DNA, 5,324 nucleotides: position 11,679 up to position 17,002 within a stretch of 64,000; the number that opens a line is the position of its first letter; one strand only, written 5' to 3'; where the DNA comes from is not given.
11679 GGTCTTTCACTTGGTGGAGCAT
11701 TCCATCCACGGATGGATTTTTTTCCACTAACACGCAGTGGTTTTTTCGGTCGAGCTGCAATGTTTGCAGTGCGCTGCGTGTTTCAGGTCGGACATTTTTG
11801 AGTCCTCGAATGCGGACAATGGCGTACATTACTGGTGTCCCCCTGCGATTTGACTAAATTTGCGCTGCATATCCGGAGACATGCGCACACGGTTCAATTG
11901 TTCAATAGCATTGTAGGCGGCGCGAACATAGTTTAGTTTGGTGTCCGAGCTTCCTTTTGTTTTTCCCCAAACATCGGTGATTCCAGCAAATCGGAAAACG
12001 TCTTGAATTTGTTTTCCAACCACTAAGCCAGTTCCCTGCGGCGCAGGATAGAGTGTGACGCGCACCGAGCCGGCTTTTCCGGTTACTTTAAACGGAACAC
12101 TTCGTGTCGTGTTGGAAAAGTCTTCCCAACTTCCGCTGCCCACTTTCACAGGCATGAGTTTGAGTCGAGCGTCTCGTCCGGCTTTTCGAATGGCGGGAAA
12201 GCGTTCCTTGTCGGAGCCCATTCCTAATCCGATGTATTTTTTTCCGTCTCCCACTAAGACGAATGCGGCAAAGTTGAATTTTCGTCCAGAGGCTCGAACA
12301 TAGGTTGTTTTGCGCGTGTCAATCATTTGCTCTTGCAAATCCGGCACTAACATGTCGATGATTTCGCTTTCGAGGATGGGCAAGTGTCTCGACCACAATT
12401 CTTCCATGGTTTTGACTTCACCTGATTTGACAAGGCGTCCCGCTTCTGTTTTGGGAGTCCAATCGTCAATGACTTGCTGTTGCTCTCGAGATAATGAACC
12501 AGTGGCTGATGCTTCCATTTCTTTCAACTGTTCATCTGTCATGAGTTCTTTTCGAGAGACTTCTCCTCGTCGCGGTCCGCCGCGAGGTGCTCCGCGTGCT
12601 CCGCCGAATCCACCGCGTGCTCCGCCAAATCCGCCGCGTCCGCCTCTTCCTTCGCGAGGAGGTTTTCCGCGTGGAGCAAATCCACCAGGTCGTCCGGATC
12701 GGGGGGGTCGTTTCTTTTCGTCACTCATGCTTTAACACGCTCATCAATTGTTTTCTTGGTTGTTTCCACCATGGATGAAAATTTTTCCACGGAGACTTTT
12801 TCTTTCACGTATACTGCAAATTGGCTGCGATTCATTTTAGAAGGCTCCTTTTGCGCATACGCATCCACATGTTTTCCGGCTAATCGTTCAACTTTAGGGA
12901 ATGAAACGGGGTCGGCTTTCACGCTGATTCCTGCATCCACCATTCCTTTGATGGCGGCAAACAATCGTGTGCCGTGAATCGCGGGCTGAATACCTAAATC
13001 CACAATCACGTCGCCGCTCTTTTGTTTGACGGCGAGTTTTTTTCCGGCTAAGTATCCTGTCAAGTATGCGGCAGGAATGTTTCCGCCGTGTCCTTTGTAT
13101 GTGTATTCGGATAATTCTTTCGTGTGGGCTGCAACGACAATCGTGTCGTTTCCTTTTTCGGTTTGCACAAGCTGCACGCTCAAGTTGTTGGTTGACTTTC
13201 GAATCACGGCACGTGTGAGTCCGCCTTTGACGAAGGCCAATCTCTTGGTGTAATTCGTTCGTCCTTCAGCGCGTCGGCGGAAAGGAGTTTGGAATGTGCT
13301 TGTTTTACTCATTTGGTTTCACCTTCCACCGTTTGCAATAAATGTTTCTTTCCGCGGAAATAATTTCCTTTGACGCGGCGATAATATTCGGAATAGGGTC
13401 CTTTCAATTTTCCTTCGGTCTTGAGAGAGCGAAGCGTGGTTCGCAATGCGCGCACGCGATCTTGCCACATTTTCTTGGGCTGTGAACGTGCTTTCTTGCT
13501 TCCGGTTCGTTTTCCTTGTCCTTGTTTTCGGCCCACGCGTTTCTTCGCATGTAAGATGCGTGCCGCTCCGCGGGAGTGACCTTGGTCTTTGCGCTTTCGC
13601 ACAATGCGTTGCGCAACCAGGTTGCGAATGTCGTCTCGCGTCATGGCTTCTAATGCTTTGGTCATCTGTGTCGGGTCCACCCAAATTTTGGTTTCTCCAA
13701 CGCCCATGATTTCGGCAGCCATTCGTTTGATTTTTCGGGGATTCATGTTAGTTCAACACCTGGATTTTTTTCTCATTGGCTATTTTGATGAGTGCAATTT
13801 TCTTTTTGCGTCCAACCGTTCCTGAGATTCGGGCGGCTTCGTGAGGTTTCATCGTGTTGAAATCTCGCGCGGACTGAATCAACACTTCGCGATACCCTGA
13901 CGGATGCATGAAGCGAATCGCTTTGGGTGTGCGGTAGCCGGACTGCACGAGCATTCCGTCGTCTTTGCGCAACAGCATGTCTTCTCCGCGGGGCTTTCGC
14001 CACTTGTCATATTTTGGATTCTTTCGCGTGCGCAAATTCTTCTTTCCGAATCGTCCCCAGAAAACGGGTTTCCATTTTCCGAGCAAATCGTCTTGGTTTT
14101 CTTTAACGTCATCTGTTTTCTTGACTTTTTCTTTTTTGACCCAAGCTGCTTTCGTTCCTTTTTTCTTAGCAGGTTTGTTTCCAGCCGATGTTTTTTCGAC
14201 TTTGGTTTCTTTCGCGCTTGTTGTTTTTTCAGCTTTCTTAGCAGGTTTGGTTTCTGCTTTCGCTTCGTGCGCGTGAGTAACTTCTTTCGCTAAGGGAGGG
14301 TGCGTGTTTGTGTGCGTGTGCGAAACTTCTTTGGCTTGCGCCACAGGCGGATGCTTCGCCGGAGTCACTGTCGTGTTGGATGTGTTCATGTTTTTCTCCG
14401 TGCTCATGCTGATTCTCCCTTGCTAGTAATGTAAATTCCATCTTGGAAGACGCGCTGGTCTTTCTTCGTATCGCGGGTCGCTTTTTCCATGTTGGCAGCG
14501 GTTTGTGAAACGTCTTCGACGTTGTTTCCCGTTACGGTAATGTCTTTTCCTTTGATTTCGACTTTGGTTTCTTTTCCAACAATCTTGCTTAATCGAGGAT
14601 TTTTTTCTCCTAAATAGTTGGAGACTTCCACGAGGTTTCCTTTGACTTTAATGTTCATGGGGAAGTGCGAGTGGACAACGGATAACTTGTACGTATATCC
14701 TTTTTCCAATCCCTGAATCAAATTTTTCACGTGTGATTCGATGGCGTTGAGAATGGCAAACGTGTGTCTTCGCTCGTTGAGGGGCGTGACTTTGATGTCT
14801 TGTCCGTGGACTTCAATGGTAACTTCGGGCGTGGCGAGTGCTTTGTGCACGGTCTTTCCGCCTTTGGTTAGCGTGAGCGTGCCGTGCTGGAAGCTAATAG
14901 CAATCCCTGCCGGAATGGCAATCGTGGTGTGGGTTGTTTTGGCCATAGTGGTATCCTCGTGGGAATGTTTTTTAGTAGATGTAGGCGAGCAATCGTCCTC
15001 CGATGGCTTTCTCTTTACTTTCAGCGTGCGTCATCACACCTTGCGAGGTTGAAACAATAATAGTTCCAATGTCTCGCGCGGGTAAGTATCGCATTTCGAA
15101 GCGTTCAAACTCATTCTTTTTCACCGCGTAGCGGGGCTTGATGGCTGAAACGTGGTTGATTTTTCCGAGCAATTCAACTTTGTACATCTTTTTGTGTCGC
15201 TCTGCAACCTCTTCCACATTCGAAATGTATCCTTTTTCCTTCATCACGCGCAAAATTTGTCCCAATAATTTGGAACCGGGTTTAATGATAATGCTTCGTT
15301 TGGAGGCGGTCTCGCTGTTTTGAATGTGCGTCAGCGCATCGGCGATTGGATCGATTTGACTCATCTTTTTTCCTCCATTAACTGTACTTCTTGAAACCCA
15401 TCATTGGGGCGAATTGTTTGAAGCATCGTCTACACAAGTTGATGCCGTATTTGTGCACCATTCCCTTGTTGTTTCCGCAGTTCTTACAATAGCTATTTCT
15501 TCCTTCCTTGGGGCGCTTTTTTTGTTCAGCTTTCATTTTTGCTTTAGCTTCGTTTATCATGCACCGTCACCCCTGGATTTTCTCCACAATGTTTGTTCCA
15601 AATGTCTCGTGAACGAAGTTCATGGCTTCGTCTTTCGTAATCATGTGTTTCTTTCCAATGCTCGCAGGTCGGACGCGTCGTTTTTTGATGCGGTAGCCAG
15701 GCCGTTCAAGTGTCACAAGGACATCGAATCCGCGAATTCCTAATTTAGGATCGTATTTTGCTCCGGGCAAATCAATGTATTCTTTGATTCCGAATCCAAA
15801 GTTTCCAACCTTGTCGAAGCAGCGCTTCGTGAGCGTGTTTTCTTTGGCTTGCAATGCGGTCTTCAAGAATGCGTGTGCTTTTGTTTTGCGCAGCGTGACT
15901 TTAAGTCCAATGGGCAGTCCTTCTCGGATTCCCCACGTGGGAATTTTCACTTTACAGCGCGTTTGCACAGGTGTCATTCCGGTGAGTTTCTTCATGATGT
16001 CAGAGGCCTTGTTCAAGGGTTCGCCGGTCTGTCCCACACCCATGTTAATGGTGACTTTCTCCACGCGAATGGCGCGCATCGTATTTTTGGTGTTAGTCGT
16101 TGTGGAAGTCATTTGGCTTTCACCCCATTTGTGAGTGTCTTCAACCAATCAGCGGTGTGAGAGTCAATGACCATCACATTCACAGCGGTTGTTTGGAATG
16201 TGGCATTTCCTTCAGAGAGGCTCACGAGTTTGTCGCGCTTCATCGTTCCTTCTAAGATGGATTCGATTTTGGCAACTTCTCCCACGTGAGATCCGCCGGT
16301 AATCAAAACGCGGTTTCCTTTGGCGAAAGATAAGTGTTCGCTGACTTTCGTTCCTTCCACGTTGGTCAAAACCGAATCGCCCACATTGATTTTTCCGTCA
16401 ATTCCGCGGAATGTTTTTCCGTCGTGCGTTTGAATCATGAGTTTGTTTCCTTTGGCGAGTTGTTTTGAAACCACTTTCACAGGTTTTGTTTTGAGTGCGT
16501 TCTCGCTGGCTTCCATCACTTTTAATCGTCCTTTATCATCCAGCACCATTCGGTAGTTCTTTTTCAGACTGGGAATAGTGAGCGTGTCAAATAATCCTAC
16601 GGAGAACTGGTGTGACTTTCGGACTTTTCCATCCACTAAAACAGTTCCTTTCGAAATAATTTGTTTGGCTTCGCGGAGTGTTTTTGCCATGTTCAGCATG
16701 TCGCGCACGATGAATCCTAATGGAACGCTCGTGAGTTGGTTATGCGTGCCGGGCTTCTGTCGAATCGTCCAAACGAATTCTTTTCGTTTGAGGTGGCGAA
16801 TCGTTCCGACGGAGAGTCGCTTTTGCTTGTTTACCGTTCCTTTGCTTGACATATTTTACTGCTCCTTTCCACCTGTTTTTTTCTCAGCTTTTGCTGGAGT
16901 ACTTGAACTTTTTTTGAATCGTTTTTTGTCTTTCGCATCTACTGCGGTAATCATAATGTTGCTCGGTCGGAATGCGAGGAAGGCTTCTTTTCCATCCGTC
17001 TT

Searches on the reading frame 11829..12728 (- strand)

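Call 71: search_protein_families(library=pfam, proteins=[window:11829-12728:-], max_evalue=0.0001)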
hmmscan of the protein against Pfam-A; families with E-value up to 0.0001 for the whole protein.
window:11829-12728:- (299 aa): 2 families
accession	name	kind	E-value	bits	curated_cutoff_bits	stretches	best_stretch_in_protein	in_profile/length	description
PF03719.21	Ribosomal_S5_C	-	1.5e-21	76.1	21.5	1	217-282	1-65/71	Ribosomal protein S5, C-terminal domain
PF00333.26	Ribosomal_S5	-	3.1e-16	59.6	27.1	1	131-195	1-65/65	Ribosomal protein S5, N-terminal domain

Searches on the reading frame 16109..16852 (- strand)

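Call 71: search_protein_families(library=pfam, proteins=[window:16109-16852:-], max_evalue=0.0001)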
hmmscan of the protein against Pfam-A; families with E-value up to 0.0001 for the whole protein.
window:16109-16852:- (247 aa): 2 families
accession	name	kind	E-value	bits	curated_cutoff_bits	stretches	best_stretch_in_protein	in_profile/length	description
PF00900.26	Ribosomal_S4e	-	7.8e-19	67.7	25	1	97-170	2-75/75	Ribosomal family S4e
PF01479.30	S4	-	6.5e-07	29.4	22.8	1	53-87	10-44/48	S4 domain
